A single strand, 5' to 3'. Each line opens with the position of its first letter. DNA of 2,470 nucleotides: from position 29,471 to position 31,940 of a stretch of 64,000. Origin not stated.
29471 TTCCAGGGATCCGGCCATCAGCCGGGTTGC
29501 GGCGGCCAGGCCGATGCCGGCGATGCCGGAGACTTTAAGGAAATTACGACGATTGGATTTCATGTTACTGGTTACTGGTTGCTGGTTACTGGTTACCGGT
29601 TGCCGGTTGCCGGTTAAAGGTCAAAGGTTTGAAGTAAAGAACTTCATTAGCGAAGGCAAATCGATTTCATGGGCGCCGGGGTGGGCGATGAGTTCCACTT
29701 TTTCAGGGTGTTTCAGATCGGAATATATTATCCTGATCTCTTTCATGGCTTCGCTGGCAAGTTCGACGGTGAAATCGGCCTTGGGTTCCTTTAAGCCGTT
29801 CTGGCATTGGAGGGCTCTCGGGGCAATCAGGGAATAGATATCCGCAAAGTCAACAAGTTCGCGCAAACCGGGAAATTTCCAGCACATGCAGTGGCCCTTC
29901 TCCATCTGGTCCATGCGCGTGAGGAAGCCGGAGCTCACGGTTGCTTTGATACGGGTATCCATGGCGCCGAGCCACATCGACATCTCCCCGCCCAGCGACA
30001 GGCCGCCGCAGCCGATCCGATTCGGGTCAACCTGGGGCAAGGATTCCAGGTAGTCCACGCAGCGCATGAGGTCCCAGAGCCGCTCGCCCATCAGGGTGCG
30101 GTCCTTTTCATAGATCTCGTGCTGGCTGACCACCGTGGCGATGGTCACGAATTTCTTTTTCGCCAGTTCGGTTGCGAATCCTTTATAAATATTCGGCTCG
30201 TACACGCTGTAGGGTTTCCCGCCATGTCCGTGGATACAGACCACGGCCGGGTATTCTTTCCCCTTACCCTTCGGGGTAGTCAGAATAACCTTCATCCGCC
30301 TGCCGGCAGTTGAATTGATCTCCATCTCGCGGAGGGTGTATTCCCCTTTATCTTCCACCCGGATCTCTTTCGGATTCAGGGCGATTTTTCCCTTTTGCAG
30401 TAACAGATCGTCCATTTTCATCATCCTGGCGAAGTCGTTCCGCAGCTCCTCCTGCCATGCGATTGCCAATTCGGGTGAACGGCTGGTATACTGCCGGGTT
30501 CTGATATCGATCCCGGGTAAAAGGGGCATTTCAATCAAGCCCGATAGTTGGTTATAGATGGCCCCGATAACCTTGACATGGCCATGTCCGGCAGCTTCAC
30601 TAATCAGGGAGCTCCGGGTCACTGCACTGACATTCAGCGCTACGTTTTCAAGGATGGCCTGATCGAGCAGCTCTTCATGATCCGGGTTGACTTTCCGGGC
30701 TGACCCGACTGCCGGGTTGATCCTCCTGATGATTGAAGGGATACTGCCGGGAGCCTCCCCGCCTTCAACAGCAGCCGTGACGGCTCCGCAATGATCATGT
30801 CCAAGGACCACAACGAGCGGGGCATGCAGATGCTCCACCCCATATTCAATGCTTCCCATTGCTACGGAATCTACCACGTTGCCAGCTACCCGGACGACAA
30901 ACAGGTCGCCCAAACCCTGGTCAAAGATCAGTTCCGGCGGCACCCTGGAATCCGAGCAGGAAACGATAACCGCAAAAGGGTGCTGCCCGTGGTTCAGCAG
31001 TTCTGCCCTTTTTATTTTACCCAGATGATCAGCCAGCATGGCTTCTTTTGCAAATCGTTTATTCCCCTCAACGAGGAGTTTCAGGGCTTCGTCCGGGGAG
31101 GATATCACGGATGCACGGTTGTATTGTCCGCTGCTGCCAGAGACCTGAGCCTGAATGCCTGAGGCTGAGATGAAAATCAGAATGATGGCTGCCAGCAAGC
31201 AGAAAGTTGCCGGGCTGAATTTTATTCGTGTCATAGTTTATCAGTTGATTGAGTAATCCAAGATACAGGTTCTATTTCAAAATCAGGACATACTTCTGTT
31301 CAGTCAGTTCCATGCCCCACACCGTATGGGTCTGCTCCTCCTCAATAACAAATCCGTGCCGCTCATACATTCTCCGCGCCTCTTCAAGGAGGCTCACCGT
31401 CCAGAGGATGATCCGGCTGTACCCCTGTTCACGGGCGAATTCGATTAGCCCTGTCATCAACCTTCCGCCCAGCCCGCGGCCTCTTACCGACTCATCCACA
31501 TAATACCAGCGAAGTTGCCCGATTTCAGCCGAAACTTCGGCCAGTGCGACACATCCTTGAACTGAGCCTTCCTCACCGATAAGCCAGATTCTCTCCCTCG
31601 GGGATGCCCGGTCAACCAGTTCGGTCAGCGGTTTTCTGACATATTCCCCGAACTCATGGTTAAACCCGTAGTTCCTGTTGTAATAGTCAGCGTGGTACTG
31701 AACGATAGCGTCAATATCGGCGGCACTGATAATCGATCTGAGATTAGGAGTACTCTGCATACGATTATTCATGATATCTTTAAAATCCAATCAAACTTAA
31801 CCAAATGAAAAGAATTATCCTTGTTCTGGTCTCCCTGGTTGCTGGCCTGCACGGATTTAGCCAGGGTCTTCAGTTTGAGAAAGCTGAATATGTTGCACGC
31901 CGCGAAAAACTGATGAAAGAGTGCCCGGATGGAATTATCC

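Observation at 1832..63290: Nearly every intergenic spacer is built from short tandem repeats with a shared modular, often palindromic, architecture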

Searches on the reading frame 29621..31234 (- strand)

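Call 45: search_protein_families(library=pfam, proteins=[window:29621-31234:-])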
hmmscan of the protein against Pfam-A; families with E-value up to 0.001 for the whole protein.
window:29621-31234:- (537 aa): 7 families
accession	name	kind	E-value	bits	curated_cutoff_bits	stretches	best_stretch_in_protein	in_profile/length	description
PF00484.24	Pro_CA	-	2.9e-40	138.5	25.7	1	88-232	1-154/156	Carbonic anhydrase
PF12715.13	Abhydrolase_7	-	1.2e-09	38.4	21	1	376-443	196-263/388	Abhydrolase family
PF22244.2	GCE_fung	-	2.1e-07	31.4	27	1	314-434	12-134/231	Glucuronyl esterase, fungi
PF05448.18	AXE1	-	2.2e-07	30.4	21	1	386-434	157-205/321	Acetyl xylan esterase (AXE1)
PF00326.27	Peptidase_S9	-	3e-05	24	22.6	1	386-438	45-98/213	Prolyl oligopeptidase family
PF08840.17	BAAT_C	-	6.4e-05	23.5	20.9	1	393-434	10-51/210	BAAT / Acyl-CoA thioester hydrolase C terminal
PF01738.24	DLH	-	0.0003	20.9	21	1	318-434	5-126/217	Dienelactone hydrolase family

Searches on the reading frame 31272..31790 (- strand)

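Call 45: search_protein_families(library=pfam, proteins=[window:31272-31790:-])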
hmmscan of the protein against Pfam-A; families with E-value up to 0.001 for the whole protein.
window:31272-31790:- (172 aa): 8 families
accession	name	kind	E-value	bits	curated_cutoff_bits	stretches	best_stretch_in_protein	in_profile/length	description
PF00583.31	Acetyltransf_1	-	7.3e-18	65.4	20.7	1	52-147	18-116/116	Acetyltransferase (GNAT) family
PF13508.13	Acetyltransf_7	-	1.1e-13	51.7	27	1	65-148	2-83/84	Acetyltransferase (GNAT) domain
PF13673.13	Acetyltransf_10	-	9.2e-10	39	23.6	1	46-153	12-113/128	Acetyltransferase (GNAT) domain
PF08445.16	FR47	-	3.1e-07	30.7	22.1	1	88-151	19-81/86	FR47-like protein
PF13420.13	Acetyltransf_4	-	1.3e-06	28.9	24.3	1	21-152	4-139/155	Acetyltransferase (GNAT) domain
PF14542.12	Acetyltransf_CG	-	5.8e-05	23.6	30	1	97-124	31-58/80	GCN5-related N-acetyl-transferase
PF13302.13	Acetyltransf_3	-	0.00011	23.3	25.4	1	17-148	4-138/138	Acetyltransferase (GNAT) domain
PF13527.13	Acetyltransf_9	-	0.00096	19.6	25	0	40-147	18-124/127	Acetyltransferase (GNAT) domain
